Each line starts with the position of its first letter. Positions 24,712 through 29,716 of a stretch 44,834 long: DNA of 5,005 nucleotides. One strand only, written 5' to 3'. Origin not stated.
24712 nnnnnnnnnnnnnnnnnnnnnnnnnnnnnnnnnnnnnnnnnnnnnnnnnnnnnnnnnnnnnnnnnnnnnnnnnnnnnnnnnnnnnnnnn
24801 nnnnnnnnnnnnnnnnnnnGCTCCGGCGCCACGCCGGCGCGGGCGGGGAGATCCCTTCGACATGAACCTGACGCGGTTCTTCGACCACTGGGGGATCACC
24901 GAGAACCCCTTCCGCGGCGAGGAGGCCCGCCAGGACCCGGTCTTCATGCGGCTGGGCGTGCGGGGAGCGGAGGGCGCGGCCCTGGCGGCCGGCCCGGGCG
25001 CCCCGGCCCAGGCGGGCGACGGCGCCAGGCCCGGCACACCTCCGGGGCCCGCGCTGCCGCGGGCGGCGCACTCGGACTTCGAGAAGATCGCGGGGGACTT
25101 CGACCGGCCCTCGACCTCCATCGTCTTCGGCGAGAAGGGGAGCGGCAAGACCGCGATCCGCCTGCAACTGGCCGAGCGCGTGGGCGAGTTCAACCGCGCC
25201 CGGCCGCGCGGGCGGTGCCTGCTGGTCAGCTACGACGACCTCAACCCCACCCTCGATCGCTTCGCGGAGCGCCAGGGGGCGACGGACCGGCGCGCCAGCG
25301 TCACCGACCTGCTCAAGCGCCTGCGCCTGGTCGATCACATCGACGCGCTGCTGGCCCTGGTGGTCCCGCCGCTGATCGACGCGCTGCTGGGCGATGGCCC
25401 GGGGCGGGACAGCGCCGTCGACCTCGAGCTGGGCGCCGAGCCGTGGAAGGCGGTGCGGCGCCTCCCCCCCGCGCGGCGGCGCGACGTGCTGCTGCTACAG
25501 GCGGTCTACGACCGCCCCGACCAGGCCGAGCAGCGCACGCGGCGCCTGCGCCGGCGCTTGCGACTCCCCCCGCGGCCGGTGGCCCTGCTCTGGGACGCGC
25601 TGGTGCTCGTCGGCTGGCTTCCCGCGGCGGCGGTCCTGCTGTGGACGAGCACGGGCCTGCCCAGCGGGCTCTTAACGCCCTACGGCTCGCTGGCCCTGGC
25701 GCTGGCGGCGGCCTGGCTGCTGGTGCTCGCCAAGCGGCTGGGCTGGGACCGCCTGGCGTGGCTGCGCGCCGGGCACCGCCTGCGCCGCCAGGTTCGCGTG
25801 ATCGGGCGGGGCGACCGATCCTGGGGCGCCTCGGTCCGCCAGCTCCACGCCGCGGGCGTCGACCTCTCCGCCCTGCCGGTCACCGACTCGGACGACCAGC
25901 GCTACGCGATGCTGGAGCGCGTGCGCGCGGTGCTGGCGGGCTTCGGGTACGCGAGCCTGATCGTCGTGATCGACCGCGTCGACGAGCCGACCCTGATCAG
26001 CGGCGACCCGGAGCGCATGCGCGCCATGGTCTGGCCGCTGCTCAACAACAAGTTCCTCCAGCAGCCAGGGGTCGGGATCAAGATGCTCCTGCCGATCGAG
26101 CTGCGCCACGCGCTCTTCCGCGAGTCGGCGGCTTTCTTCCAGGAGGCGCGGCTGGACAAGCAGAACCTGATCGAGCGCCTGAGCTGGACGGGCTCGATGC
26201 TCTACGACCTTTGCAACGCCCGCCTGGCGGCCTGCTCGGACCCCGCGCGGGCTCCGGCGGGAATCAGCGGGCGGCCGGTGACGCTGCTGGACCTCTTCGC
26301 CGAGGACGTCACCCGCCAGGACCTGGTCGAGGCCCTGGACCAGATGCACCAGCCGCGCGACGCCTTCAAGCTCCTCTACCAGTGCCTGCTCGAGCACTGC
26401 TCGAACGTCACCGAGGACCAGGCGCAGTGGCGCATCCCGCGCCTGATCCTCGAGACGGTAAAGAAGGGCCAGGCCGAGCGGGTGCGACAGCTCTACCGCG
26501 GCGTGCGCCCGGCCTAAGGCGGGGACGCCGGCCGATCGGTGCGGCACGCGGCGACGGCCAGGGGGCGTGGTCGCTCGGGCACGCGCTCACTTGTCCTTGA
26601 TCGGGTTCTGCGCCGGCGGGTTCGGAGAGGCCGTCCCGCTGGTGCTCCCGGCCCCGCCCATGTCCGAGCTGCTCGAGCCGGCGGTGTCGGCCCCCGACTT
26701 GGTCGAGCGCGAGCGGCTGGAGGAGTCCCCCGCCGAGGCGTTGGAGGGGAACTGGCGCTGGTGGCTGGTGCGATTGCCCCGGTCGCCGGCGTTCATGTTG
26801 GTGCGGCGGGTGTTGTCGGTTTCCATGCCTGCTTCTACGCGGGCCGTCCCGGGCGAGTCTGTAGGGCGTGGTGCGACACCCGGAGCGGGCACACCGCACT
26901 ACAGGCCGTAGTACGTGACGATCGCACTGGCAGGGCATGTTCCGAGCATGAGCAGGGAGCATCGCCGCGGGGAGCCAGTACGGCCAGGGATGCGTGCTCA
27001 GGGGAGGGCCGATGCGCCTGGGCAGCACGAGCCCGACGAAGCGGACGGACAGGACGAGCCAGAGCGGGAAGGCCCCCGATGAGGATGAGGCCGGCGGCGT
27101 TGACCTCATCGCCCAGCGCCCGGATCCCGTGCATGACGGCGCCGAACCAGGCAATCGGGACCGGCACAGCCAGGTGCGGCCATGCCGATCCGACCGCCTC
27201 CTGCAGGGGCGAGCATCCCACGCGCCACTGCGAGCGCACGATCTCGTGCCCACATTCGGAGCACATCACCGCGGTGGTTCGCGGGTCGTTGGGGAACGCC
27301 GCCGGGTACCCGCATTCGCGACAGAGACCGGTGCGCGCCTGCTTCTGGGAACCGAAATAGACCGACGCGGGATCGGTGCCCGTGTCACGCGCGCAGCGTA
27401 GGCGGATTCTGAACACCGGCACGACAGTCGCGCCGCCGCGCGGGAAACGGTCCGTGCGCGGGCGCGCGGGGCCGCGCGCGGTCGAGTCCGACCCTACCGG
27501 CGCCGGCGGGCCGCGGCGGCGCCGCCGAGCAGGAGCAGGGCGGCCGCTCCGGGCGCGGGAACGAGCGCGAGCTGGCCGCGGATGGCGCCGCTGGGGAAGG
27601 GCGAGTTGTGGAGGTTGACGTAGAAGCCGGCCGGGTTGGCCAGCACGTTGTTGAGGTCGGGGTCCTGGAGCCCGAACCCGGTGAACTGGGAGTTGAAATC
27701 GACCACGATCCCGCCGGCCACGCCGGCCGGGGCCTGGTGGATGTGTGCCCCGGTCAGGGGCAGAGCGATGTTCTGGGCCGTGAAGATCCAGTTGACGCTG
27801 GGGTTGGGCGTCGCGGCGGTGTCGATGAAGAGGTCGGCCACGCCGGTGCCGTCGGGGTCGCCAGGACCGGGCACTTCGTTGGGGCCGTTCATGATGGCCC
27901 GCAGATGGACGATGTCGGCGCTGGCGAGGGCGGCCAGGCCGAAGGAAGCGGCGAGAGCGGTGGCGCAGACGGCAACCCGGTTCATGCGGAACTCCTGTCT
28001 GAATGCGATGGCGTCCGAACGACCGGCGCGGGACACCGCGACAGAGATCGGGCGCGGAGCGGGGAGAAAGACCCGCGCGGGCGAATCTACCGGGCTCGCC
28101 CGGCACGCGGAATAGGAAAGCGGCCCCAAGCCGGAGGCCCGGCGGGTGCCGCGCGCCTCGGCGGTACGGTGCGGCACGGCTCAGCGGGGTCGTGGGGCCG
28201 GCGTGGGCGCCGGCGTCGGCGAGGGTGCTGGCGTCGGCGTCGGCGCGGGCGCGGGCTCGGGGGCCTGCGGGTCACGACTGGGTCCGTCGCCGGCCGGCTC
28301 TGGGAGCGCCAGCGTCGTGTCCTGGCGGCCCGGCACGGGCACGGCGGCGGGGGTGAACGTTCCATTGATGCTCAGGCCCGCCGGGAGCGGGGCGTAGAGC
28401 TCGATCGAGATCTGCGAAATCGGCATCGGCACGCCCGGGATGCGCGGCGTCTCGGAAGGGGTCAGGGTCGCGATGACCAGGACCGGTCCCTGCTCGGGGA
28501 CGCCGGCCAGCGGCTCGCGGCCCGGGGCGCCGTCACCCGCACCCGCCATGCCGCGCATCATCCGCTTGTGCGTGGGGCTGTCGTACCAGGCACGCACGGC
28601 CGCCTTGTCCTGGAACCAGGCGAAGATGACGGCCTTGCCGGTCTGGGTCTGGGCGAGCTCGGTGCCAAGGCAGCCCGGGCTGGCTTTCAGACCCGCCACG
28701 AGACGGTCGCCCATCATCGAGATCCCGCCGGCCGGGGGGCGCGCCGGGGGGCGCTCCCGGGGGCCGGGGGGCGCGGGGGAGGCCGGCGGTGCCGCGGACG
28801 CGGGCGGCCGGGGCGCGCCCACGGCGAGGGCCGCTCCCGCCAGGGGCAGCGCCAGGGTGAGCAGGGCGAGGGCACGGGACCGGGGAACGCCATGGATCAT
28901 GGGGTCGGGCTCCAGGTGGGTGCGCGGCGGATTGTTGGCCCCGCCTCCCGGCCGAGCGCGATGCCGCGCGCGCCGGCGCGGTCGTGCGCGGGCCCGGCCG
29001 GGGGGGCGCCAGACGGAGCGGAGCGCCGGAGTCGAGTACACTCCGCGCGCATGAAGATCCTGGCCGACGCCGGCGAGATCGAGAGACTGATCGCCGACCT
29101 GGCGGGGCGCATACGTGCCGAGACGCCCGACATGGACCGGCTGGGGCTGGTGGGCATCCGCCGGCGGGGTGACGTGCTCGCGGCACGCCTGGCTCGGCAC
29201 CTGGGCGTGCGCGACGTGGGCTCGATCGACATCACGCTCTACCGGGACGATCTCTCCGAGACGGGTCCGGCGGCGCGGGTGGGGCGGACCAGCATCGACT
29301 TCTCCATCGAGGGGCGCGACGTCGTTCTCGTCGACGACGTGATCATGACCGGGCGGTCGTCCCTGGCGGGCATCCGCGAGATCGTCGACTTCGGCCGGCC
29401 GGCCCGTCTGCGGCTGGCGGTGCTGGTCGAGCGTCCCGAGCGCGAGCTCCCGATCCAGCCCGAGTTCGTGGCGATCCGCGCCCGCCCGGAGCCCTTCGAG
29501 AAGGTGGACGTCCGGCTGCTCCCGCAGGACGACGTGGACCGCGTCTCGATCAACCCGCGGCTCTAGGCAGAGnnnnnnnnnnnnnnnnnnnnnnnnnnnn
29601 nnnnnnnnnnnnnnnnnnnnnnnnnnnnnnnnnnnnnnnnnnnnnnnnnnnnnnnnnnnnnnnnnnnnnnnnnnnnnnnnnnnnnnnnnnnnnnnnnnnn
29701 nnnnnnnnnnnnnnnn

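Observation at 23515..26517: GAF-SpoIIE phosphatase paired with a P-loop NTPase that has a transmembrane hairpin inside its NTPase core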

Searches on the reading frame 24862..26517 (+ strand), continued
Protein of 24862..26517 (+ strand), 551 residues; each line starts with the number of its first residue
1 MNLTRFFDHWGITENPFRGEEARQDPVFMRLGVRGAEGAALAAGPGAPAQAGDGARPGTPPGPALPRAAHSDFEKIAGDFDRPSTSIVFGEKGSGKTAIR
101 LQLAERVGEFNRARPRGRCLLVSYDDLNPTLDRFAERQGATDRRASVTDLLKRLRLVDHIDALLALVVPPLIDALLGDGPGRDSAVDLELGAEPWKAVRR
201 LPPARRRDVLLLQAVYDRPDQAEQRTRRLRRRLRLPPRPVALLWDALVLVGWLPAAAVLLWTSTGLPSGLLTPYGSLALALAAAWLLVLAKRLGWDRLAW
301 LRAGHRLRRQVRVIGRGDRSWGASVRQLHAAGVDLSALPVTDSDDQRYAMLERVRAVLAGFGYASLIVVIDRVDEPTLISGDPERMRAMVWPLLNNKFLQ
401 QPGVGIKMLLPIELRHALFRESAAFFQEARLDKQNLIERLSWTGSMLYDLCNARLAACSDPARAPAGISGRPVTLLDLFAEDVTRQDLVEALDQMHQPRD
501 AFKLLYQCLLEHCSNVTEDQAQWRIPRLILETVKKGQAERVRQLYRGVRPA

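Call 71: search_solved_structures(query=A2, max_evalue=10)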
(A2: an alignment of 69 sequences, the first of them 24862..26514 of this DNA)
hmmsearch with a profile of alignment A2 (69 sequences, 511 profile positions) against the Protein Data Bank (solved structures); distinct sequences matched with E-value up to 10: 6.
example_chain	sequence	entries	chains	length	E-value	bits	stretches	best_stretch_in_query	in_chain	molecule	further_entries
7n0e_B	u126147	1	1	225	0.34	12.7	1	343-370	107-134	Histidine kinase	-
6dk7_A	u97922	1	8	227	0.35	12.7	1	343-370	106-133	RetS (Regulator of Exopolysaccharide and Type III Secretion)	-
6dk8_A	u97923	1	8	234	0.36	12.6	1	343-370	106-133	RetS (Regulator of Exopolysaccharide and Type III Secretion)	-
8fcu_Q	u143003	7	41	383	0.4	12.5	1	45-78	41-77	TnsC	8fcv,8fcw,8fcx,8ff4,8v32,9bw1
9g0f_A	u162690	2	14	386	0.4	12.5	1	45-78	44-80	AAA+ ATPase domain-containing protein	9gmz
7m5f_C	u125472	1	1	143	3.4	9.4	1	8-80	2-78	Toxin CdiA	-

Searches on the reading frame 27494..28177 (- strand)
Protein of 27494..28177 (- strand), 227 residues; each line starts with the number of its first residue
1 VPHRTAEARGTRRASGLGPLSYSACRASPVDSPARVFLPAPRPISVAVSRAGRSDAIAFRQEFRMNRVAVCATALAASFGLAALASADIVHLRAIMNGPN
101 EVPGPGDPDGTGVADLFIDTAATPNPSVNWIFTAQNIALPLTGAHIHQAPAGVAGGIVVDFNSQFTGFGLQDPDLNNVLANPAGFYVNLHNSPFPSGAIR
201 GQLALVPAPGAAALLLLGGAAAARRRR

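Call 10: search_protein_families(library=pfam, proteins=[window:27494-28177:-], max_evalue=0.001)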
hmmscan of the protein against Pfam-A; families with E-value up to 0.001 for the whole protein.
window:27494-28177:- (227 aa): 1 family
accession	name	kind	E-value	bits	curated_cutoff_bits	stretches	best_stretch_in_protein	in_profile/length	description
PF07452.17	CHRD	-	5.8e-19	69.5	24.1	1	93-203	2-117/117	CHRD domain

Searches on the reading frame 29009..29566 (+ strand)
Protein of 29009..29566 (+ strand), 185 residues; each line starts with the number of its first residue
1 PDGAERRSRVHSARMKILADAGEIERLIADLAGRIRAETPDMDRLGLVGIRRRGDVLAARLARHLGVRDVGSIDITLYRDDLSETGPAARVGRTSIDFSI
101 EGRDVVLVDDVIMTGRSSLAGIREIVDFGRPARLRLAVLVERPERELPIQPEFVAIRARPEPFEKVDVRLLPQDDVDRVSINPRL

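Call 11: search_protein_families(library=pfam, proteins=[window:29009-29566:+], max_evalue=0.001)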
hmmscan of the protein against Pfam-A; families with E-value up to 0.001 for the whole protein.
window:29009-29566:+ (185 aa): 2 families
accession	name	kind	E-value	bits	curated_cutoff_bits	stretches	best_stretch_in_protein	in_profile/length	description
PF00156.33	Pribosyltran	-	6.1e-17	61.8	26.3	1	18-151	5-135/158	Phosphoribosyl transferase domain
PF14681.12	UPRTase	-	0.00069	19.6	27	1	40-143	63-162/206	Uracil phosphoribosyltransferase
